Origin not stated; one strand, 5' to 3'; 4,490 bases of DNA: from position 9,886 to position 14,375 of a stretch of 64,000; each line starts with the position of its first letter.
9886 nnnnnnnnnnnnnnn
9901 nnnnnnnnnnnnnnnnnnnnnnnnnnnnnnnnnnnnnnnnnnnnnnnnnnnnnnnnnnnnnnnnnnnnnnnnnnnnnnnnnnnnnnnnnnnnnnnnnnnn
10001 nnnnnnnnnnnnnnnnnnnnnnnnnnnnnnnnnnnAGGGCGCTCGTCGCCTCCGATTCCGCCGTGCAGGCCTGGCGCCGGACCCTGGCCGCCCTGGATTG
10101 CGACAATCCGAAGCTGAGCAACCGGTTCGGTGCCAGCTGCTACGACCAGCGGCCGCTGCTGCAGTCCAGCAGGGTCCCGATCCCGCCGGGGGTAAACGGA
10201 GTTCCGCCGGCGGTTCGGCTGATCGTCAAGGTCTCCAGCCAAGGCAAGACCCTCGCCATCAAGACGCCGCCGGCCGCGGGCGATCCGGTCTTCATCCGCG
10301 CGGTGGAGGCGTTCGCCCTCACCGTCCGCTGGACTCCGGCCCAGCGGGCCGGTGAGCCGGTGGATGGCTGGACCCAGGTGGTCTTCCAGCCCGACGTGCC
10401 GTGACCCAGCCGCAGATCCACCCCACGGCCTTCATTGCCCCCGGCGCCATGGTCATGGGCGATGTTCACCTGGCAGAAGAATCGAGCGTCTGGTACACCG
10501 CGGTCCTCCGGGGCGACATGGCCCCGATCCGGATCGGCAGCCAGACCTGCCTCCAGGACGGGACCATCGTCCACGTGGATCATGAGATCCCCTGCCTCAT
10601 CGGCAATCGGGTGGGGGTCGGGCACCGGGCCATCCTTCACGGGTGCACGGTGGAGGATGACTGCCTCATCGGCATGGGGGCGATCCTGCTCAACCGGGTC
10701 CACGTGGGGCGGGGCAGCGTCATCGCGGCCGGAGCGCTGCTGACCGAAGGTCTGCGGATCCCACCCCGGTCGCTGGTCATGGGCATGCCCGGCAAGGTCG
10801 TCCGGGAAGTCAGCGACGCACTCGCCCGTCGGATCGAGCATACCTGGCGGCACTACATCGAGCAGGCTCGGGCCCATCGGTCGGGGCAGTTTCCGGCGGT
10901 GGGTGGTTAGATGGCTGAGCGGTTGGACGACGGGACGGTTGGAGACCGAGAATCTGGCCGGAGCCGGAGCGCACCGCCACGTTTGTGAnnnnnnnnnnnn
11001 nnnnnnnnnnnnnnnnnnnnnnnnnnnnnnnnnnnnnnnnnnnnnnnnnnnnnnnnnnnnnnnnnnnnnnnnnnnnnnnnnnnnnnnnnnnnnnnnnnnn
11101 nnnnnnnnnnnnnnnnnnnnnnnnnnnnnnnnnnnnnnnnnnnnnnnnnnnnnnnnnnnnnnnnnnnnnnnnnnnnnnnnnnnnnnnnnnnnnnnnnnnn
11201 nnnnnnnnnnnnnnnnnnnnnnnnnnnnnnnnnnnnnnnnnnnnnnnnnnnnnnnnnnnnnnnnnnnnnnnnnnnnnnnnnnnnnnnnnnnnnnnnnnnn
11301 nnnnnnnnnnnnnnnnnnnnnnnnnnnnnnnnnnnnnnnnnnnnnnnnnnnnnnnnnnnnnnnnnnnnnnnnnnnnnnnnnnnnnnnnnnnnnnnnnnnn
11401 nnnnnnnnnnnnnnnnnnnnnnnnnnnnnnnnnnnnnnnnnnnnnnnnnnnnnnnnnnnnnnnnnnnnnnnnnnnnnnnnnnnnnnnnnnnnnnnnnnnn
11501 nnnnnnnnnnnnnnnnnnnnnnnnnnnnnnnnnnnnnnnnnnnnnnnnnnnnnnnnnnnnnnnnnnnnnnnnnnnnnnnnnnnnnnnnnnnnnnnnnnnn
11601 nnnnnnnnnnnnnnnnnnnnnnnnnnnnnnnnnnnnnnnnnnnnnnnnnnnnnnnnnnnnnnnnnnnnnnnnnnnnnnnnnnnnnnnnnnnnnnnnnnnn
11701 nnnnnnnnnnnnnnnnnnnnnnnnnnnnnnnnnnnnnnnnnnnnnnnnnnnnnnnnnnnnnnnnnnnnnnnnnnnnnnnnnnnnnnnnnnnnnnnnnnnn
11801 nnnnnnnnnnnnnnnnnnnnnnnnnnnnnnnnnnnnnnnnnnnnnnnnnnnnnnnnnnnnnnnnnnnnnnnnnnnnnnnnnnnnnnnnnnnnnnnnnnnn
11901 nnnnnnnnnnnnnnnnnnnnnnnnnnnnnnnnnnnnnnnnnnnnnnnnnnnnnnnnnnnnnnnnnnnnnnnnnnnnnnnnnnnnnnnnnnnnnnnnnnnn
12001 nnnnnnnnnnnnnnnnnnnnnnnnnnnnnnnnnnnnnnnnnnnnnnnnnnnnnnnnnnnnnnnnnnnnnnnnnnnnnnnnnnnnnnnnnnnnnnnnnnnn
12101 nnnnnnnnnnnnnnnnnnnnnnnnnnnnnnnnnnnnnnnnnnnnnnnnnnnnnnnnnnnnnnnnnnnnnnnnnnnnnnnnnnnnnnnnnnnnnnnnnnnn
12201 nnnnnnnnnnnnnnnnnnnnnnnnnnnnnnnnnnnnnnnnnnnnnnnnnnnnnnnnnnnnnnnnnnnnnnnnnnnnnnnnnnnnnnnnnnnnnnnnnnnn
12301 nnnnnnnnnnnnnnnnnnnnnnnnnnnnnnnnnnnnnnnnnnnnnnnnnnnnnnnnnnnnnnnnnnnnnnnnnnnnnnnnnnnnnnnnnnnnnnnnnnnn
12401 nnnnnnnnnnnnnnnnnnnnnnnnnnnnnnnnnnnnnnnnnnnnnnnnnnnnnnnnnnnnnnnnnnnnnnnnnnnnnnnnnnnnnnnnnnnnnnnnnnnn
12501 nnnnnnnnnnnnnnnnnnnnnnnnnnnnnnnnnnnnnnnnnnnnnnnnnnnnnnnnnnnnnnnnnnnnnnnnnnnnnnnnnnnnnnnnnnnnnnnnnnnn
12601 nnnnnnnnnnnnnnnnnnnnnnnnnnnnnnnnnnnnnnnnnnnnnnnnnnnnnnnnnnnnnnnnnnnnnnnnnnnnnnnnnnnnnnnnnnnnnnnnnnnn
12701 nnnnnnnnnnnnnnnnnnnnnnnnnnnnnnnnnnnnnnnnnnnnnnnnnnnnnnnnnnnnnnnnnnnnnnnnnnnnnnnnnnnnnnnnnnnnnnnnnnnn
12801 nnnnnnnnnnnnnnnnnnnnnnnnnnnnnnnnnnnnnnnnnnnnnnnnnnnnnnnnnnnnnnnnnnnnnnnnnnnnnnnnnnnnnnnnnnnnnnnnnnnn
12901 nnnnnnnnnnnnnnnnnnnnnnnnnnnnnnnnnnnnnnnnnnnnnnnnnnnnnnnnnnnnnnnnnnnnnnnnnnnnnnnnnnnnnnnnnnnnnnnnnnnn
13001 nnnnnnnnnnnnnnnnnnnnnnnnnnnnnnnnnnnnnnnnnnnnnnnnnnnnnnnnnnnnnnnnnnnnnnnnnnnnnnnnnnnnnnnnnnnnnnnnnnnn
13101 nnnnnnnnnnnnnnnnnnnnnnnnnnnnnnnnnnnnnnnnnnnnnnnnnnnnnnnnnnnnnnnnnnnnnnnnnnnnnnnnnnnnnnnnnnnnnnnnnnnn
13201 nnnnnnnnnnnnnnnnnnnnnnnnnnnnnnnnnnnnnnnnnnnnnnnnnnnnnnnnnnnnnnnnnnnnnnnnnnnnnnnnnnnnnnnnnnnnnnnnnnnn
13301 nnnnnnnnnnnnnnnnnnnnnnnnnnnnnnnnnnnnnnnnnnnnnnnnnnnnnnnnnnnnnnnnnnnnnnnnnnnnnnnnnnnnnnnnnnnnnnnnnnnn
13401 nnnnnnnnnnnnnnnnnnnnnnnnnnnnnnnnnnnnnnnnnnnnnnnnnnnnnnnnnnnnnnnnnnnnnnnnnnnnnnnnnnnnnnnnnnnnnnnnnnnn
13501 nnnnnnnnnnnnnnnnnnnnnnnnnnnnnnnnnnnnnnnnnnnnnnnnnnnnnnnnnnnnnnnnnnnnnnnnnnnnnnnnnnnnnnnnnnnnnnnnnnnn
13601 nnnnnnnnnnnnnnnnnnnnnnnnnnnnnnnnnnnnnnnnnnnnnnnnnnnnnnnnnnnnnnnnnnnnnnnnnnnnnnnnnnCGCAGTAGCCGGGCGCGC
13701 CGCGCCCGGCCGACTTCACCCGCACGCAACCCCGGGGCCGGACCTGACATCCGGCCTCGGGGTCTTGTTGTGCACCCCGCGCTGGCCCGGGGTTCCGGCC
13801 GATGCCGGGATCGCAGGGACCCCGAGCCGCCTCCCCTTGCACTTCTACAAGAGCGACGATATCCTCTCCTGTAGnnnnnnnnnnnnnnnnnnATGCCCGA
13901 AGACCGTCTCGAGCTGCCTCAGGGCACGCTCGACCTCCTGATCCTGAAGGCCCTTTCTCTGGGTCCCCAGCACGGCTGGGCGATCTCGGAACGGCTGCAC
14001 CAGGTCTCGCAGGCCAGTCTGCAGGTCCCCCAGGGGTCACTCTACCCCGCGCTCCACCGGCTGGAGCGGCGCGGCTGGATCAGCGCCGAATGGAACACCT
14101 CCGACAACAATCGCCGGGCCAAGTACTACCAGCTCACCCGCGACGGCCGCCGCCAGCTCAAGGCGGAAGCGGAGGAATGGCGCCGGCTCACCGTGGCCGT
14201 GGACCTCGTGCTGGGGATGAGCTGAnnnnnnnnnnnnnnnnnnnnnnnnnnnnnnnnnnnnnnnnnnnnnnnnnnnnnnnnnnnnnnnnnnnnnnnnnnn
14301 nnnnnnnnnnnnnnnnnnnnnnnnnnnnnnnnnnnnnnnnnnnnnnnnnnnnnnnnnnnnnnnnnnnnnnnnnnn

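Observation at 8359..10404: Ser/Thr kinase whose periplasmic end looks like a TonB C-terminal domain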

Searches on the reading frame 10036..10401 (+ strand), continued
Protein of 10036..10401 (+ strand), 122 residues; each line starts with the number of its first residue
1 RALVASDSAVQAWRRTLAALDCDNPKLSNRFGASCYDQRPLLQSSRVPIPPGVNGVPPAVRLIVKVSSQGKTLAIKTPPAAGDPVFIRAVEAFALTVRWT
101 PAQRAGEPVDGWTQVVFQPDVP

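Call 59: find_encoding_contigs(protein=P0130, flank=8000, max_places=2)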
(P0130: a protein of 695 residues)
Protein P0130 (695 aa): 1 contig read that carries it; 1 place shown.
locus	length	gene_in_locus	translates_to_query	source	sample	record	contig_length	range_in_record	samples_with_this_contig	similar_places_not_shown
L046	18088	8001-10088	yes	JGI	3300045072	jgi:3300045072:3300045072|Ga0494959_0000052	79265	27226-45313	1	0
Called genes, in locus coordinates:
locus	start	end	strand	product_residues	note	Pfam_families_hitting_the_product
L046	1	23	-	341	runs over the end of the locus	PF00481:PP2C, PF13672:PP2C_2, PF07228:SpoIIE (faint)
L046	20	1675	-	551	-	PF00069:Pkinase, PF07714:PK_Tyr_Ser-Thr, PF01636:APH (faint), PF17667:Pkinase_fungal (weak)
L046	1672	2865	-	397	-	PF17032:Zn_ribbon_15 (faint), PF12773:DZR, PF13240:Zn_Ribbon_1 (weak), PF13248:Zn_ribbon_3 (faint), PF18912:DZR_2 (faint), PF12773:DZR, PF24463:DUF7577 (weak), PF00498:FHA, +2 more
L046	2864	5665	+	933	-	PF26549:Tricorn_N (faint), PF26550:Tricorn_2nd (weak), PF07676:PD40 (weak)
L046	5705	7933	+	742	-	-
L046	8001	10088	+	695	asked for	PF13240:Zn_Ribbon_1 (weak), PF13248:Zn_ribbon_3 (faint), PF00069:Pkinase, PF03109:ABC1 (faint), PF07714:PK_Tyr_Ser-Thr, PF08308:PEGA, PF13620:CarboxypepD_reg (weak)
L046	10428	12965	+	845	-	PF00317:Ribonuc_red_lgN, PF02867:Ribonuc_red_lgC, PF12637:TSCPD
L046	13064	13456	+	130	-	-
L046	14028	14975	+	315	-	PF13474:SnoaL_3, PF14534:DUF4440 (weak), PF00565:SNase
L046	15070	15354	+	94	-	PF00633:HHH (weak), PF11731:Cdd1, PF10391:DNA_pol_lambd_f (weak), PF14520:HHH_5 (weak)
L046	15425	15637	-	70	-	PF15919:HicB_lk_antitox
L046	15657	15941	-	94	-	-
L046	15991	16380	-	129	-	-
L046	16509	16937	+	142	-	PF08327:AHSA1 (weak)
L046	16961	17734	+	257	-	PF03372:Exo_endo_phos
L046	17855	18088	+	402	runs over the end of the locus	PF00083:Sugar_tr, PF06779:MFS_4 (weak), PF07690:MFS_1, PF12832:MFS_1_like, PF13347:MFS_2, PF07690:MFS_1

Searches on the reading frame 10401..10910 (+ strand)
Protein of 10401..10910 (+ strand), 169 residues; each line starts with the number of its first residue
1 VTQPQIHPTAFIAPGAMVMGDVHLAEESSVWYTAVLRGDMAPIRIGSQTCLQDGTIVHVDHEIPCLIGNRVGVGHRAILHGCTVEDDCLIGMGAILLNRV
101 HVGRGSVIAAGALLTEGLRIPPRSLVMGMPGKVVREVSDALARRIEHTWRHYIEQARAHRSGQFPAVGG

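Call 13: search_protein_families(library=pfam, proteins=[window:10401-10910:+], max_evalue=0.001)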
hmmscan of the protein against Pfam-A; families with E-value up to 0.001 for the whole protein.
window:10401-10910:+ (169 aa): 3 families
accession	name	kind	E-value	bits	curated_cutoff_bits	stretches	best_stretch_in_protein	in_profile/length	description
PF00132.30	Hexapep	-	3.5e-17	61.7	27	2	81-115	1-35/36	Bacterial transferase hexapeptide (six repeats)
PF25084.1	LbH_EIF2B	-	2.7e-07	31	54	1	45-123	24-102/105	EIF2B subunit epsilon LbH domain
PF14602.12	Hexapep_2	-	7.6e-07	29.2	27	1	83-115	3-33/34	Hexapeptide repeat of succinyl-transferase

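Call 41: search_protein_families(library=ncbifam, proteins=[window:10401-10910:+], max_evalue=0.01)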
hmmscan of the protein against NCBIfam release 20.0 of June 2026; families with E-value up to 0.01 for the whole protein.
window:10401-10910:+ (169 aa): 33 families (the best 25 are shown)
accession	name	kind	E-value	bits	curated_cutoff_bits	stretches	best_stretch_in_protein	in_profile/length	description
NF050158.1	CarbAnhydGPos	equivalog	4.3e-51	173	250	1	3-161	9-167/172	gamma carbonic anhydrase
TIGR02287.1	PaaY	equivalog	6.6e-33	114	319.6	1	3-146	8-152/192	phenylacetic acid degradation protein PaaY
NF010150.1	PRK13627.1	equivalog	3.3e-28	98.7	305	1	4-141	11-148/196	carnitine operon protein CaiE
NF040597.1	carb_anhyd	equivalog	7.2e-15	55.2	380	2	2-60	59-118/248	carbonic anhydrase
TIGR03570.1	NeuD_NnaD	subfamily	1.1e-14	54.6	160.8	1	8-132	86-202/202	NeuD/PglB/VioB family sugar acetyltransferase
TIGR03532.1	DapD_Ac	equivalog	2.1e-14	53.7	231.75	1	9-141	86-218/231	2,3,4,5-tetrahydropyridine-2,6-dicarboxylate N-acetyltransferase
NF053794.1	beta_CO2some_M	equivalog_domain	4e-14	52.6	550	1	2-126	18-152/320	beta-carboxysome scaffolding protein CcmM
TIGR03308.1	phn_thr-fam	hypoth_equivalog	1.8e-10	41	201.65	1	82-153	109-180/204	phosphonate metabolim protein, transferase hexapeptide repeat family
NF041874.1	EPS_EpsC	equivalog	3.3e-10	39.9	150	1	71-136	100-166/168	serine O-acetyltransferase EpsC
NF002060.0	PRK00892.1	subfamily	2.2e-07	30.3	207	1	67-126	116-176/345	UDP-3-O-(3-hydroxymyristoyl)glucosamine N-acyltransferase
NF003657.0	PRK05289.1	equivalog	2.5e-07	30.1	226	1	44-142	108-201/264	acyl-ACP--UDP-N-acetylglucosamine O-acyltransferase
TIGR01172.1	cysE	equivalog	3.1e-07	30.6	210.65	1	82-132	114-162/162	serine O-acetyltransferase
NF007076.0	PRK09527.1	equivalog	4.9e-07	29.4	347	1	100-140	150-188/203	galactoside O-acetyltransferase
NF010935.0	PRK14355.1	equivalog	1.1e-06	27.5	718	1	80-136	396-450/459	bifunctional UDP-N-acetylglucosamine diphosphorylase/glucosamine-1-phosphate N-acetyltransferase GlmU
TIGR01852.1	lipid_A_lpxA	equivalog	3.3e-06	26.6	231.05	1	44-134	103-188/254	acyl-ACP--UDP-N-acetylglucosamine O-acyltransferase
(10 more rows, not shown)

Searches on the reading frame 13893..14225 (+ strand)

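Call 13: search_protein_families(library=pfam, proteins=[window:13893-14225:+], max_evalue=0.001)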
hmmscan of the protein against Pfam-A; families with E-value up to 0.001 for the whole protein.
window:13893-14225:+ (110 aa): 2 families
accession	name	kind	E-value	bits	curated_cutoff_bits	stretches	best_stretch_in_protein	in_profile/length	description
PF03551.20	PadR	-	7.3e-22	77.6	27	1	17-90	1-74/75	Transcriptional regulator PadR-like family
PF13601.12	HTH_34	-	0.00057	20.4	27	1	41-98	22-78/80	Winged helix DNA-binding domain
